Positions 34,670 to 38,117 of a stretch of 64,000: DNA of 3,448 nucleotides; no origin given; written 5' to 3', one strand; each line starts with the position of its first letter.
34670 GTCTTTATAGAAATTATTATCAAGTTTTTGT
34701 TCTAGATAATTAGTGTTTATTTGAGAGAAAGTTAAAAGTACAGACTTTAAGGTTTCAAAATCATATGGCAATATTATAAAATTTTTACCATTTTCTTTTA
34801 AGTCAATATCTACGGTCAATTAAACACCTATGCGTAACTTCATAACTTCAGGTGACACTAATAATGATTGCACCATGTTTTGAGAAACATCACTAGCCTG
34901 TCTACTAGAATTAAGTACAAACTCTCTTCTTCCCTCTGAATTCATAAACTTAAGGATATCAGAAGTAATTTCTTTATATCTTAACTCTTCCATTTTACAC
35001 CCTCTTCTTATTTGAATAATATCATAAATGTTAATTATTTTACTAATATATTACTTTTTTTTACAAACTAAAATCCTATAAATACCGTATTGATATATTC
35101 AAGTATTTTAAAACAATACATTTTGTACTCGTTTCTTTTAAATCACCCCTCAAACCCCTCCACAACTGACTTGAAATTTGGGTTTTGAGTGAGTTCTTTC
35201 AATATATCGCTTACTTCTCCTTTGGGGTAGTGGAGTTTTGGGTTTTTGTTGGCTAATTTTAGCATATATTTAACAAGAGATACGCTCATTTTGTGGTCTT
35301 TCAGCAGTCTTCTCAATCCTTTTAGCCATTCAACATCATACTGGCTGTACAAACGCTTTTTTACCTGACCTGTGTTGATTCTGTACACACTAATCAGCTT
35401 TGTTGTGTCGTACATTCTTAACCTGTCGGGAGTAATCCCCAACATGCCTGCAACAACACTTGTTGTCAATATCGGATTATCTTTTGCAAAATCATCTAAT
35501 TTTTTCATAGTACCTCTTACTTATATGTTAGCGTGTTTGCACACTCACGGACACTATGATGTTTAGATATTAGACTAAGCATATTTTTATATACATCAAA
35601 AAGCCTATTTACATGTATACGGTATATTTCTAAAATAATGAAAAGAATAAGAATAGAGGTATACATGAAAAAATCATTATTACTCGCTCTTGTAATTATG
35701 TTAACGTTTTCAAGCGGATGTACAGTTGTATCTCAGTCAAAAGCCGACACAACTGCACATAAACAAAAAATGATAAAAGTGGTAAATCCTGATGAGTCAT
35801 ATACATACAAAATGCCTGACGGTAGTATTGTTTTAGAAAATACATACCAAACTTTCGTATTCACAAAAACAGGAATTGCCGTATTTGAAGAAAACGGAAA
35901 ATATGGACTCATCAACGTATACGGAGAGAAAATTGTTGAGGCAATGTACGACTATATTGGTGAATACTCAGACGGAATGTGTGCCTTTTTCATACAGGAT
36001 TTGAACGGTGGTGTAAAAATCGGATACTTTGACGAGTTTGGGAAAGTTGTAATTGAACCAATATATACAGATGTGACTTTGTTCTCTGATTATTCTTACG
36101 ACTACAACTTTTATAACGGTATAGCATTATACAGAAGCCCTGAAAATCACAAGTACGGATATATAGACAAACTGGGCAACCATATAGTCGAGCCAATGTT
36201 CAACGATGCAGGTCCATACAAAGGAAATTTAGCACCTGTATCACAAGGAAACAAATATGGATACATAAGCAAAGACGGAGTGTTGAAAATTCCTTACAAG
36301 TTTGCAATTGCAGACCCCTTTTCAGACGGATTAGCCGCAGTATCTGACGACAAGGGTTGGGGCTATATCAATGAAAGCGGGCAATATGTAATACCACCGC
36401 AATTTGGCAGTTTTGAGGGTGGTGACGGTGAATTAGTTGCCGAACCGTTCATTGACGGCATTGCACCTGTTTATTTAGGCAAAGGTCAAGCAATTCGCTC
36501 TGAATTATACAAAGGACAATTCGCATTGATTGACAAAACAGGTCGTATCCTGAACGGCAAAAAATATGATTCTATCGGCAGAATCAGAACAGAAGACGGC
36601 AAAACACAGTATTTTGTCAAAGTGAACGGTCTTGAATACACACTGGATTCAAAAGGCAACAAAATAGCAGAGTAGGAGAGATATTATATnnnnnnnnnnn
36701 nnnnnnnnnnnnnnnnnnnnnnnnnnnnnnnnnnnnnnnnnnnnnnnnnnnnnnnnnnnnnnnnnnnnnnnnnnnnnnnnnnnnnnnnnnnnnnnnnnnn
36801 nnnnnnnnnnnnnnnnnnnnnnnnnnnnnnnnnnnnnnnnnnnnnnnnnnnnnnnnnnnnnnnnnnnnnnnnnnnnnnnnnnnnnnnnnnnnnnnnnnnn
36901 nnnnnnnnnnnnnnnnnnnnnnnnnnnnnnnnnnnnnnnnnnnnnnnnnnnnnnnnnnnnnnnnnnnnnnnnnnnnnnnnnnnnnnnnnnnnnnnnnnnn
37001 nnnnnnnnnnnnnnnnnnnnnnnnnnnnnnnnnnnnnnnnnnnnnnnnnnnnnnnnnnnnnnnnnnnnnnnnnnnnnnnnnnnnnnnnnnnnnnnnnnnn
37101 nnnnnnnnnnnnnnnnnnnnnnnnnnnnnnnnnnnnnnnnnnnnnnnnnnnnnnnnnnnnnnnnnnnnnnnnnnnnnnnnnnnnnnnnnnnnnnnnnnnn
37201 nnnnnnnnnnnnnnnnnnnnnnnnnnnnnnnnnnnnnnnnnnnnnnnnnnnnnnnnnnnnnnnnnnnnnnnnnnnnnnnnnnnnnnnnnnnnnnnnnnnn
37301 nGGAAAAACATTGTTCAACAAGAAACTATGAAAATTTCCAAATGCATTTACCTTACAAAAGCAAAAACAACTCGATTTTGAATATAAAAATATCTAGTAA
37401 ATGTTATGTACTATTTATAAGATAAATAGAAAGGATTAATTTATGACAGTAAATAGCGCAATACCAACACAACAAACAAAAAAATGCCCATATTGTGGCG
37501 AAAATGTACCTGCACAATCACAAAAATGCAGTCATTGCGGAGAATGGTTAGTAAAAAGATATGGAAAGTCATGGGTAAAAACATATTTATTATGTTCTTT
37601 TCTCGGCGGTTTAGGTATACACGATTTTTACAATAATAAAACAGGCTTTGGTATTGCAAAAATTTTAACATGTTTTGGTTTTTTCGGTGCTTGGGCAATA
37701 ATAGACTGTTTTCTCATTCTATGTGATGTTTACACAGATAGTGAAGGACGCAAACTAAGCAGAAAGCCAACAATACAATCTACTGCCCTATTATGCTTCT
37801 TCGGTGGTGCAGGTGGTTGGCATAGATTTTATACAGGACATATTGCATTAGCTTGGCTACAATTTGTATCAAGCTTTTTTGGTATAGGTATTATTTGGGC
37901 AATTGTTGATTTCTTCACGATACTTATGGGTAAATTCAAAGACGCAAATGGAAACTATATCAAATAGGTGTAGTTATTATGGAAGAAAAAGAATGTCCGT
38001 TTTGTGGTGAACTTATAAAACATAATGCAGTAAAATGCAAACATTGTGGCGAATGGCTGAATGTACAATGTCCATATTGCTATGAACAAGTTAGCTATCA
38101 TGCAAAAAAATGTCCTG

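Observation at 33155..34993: Candidate undescribed two-gene system: 57-aa protein coupled to a 554-aa papain-fold-like cysteine protease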

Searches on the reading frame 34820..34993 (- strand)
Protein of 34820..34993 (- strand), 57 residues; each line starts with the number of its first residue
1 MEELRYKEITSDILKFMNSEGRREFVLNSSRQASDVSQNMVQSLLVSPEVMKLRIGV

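Call 3: search_protein_families(library=pfam, proteins=[window:34820-34993:-], max_evalue=1)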
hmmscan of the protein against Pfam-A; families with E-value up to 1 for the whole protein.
window:34820-34993:- (57 aa): 0 families

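Call 4: search_protein_families(library=padloc, proteins=[window:34820-34993:-], max_evalue=1)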
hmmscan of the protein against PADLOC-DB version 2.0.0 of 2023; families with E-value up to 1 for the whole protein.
window:34820-34993:- (57 aa): 0 families

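Call 5: search_protein_families(library=ncbifam, proteins=[window:34820-34993:-], max_evalue=1)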
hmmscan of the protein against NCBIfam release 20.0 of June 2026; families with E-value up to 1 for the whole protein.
window:34820-34993:- (57 aa): 0 families

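Call 6: search_protein_families(library=phrogs, proteins=[window:34820-34993:-], max_evalue=1)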
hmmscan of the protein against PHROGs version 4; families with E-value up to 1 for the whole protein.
window:34820-34993:- (57 aa): 0 families

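Call 69: find_homologous_proteins(query=A4, max_evalue=0.001)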
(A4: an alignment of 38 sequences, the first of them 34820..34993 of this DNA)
Query A4 (38 sequences) (57 aa, profile of the alignment): 49 proteins with E <= 0.001 among 432 candidates.
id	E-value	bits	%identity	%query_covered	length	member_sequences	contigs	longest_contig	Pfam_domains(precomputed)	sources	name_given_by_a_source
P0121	7.2e-15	72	-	-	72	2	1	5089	-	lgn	-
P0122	1.0e-14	72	-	-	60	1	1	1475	-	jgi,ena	-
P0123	2.7e-14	71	-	-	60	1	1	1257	-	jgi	jgi:hypothetical protein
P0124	2.7e-14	71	-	-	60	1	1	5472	-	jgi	jgi:hypothetical protein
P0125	2.8e-14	70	-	-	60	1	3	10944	-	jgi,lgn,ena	jgi:hypothetical protein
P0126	3.8e-14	70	-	-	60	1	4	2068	-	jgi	jgi:hypothetical protein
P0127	5.5e-14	70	-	-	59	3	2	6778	-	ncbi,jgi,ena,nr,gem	ncbi:MAG: hypothetical protein DRP46_10355 [Candidatus Zixiibacteriota bacterium]|nr:MAG: hypothetic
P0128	7.6e-14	69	-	-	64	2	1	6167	-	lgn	-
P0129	8.9e-14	69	-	-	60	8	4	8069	-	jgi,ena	jgi:hypothetical protein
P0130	2.4e-13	67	-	-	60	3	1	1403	-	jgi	jgi:hypothetical protein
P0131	8.2e-13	66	-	-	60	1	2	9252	-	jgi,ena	jgi:hypothetical protein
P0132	8.6e-13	66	-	-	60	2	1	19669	-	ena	-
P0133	1.1e-12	65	-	-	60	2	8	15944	-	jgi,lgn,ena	-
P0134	1.1e-12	65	-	-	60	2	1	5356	-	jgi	jgi:hypothetical protein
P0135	1.2e-12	65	-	-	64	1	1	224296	-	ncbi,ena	-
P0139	3.8e-12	64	-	-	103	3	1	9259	-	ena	-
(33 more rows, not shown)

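Call 77: find_encoding_contigs(protein=P0132, flank=3000, max_places=2)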
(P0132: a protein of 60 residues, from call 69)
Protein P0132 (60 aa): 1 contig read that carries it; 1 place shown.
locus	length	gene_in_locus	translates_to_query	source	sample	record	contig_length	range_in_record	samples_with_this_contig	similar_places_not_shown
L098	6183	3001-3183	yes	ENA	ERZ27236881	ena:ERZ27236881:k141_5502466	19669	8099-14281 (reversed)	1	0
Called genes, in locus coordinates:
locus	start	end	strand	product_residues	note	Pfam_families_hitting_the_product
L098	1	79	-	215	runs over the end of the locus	-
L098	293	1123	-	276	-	PF00899:ThiF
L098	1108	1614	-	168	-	-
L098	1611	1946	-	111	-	-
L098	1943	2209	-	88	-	-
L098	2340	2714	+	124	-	-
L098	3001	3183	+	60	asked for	-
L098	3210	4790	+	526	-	-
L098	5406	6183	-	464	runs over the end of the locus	PF12167:Arm-DNA-bind_2, PF00589:Phage_integrase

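Call 78: find_encoding_contigs(protein=P0133, flank=3000, max_places=2)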
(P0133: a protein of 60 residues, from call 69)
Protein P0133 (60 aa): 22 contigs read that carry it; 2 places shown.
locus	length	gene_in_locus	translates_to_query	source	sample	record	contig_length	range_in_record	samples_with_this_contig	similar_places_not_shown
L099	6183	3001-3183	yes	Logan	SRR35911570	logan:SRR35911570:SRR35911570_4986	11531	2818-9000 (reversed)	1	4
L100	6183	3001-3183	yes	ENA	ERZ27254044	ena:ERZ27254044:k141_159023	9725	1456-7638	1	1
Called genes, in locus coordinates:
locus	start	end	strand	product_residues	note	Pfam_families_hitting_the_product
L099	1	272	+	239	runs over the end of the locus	-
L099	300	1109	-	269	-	PF00899:ThiF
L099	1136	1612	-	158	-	-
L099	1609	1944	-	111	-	-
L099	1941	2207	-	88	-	-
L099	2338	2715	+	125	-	-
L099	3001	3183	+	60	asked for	-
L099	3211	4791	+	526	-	-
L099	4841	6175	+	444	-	-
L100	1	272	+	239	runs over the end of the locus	-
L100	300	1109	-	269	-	PF00899:ThiF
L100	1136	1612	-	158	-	-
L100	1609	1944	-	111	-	-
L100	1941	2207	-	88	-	-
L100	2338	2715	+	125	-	-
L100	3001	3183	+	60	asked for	-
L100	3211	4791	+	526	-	-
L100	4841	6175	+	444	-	-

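Call 79: find_encoding_contigs(protein=P0139, flank=3000, max_places=2)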
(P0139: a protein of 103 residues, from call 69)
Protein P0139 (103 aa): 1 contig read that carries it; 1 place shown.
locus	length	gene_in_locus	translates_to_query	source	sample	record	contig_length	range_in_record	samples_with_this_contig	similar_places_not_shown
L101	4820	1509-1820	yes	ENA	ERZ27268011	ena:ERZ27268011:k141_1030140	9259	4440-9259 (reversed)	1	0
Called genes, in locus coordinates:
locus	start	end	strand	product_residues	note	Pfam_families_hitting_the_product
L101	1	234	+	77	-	?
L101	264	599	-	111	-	-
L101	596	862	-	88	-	-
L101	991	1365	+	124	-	-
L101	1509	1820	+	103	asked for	-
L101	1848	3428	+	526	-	-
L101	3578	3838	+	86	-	-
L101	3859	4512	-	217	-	-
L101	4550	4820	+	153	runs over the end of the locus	-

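Call 80: search_protein_families(library=pfam, proteins=[L098:293-1123:-, L098:1108-1614:-, L098:1611-1946:-, L098:1943-2209:-, L098:2340-2714:+], max_evalue=0.1)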
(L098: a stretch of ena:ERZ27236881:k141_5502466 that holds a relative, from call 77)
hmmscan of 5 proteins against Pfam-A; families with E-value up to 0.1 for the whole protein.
L098:293-1123:- (276 aa): 1 family
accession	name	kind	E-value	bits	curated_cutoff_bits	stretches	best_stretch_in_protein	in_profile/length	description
PF00899.27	ThiF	-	4.3e-15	55.9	28.1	1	13-239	8-222/238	ThiF family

L098:1108-1614:- (168 aa): 0 families

L098:1611-1946:- (111 aa): 0 families

L098:1943-2209:- (88 aa): 1 family
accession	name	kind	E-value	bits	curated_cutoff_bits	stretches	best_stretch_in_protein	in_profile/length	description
PF14452.12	Multi_ubiq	-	0.02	15.5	24.5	1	21-79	2-65/69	Multiubiquitin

L098:2340-2714:+ (124 aa): 1 family
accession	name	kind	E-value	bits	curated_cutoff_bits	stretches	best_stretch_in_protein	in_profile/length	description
PF13560.12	HTH_31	-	0.02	15.6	27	0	19-51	8-40/64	Helix-turn-helix domain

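Call 90: search_protein_families(library=padloc, proteins=[L098:1108-1614:-, L098:1611-1946:-, L098:293-1123:-], max_evalue=0.01)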
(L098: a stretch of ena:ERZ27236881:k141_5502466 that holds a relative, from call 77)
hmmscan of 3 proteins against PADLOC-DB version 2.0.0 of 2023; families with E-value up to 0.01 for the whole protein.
L098:1108-1614:- (168 aa): 0 families

L098:1611-1946:- (111 aa): 0 families

L098:293-1123:- (276 aa): 10 families
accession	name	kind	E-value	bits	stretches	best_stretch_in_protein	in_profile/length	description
PDLC00829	E1-E2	-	2e-07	28.5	1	23-143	169-290/426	E1-E2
PDLC00828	E1-E2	-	1.9e-06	25.4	1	21-130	171-281/431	E1-E2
PDLC00836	E1-E2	-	2e-05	21.4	1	21-124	337-442/602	E1-E2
PDLC00856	E1-E2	-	0.00012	18.7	1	30-139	327-436/573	E1-E2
PDLC00837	E1-E2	-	0.00016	18.5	1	23-136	323-441/593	E1-E2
PDLC00840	E1-E2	-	0.00025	18.2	1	21-123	209-313/458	E1-E2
PDLC00838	E1-E2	-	0.0017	14.5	1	28-175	324-467/736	E1-E2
PDLC00847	E1-E2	-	0.0043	13.5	1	21-70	282-331/523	E1-E2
PDLC00825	E1-E2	-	0.0068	13.3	1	20-85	302-368/568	E1-E2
PDLC00843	E1-E2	-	0.0076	12.8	0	23-175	316-464/575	E1-E2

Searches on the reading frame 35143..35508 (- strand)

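Call 3: search_protein_families(library=pfam, proteins=[window:35143-35508:-], max_evalue=1)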
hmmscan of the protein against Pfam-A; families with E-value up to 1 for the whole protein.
window:35143-35508:- (121 aa): 2 families
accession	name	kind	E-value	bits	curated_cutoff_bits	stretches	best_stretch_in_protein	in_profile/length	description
PF13411.12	MerR_1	-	9.1e-10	39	21.6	1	15-84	2-67/69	MerR HTH family regulatory protein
PF00376.29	MerR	-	0.0042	17.3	28.2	1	15-47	1-34/38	MerR family regulatory protein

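Call 4: search_protein_families(library=padloc, proteins=[window:35143-35508:-], max_evalue=1)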
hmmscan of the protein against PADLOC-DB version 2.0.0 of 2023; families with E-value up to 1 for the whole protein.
window:35143-35508:- (121 aa): 1 family
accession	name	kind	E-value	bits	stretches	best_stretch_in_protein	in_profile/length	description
PDLC04133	mad1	-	0.014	13.6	1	13-63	5-51/60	mads_1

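Call 5: search_protein_families(library=ncbifam, proteins=[window:35143-35508:-], max_evalue=1)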
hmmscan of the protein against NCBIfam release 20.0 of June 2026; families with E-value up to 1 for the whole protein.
window:35143-35508:- (121 aa): 7 families
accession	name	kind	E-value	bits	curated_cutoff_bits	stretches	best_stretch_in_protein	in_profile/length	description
NF047375.1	HeatShock_HspR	equivalog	4.1e-12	45.9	105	1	12-99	2-86/92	heat shock protein transcriptional repressor HspR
NF047377.1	heat_HspR_dupli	exception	4.4e-10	39.4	300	1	9-87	122-197/214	heat shock protein transcriptional repressor HspR, fused homodimer type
NF053740.1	TransRegTnrAGPos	equivalog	0.00031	20.9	140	1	9-67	8-63/108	hypothetical protein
NF041849.1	trans_regNmlR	equivalog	0.0032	17.5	175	1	19-85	6-70/117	stress response transcriptional regulator NmlR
NF050798.1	TF_FtsR_Actino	equivalog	0.0039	17.3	150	1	25-90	17-79/223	transcriptional regulator FtsR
NF007069.0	PRK09514.1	equivalog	0.057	13.4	143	1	19-82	7-67/141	Zn(2+)-responsive transcriptional regulator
NF052513.1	TransRegCarH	equivalog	0.068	12.4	400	1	14-86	7-77/274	HTH-type transcriptional repressor CarH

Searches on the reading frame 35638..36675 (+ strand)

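Call 36: search_protein_families(library=pfam, proteins=[window:35638-36675:+], max_evalue=0.001)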
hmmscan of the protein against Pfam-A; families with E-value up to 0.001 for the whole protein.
window:35638-36675:+ (345 aa): 1 family
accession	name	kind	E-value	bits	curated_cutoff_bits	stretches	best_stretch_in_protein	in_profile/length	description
PF14903.11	WG_beta_rep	-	5.8e-40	135.4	25.6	5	173-207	1-35/35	WG containing repeat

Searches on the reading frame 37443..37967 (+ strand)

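Call 36: search_protein_families(library=pfam, proteins=[window:37443-37967:+], max_evalue=0.001)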
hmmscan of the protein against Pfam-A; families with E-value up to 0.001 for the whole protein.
window:37443-37967:+ (174 aa): 4 families
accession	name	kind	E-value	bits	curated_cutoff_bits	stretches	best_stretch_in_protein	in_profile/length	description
PF05154.21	TM2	-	2.8e-22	79.1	27.9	2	41-90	2-51/51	TM2 domain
PF13248.11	Zn_ribbon_3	-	1.6e-06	27.8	27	1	11-34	1-24/26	zinc-ribbon domain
PF10571.15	UPF0547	-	2.7e-05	24.6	29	1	13-33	1-21/26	Uncharacterised protein family UPF0547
PF12773.13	DZR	-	0.00091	19.8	27.3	0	12-33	24-45/45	Double zinc ribbon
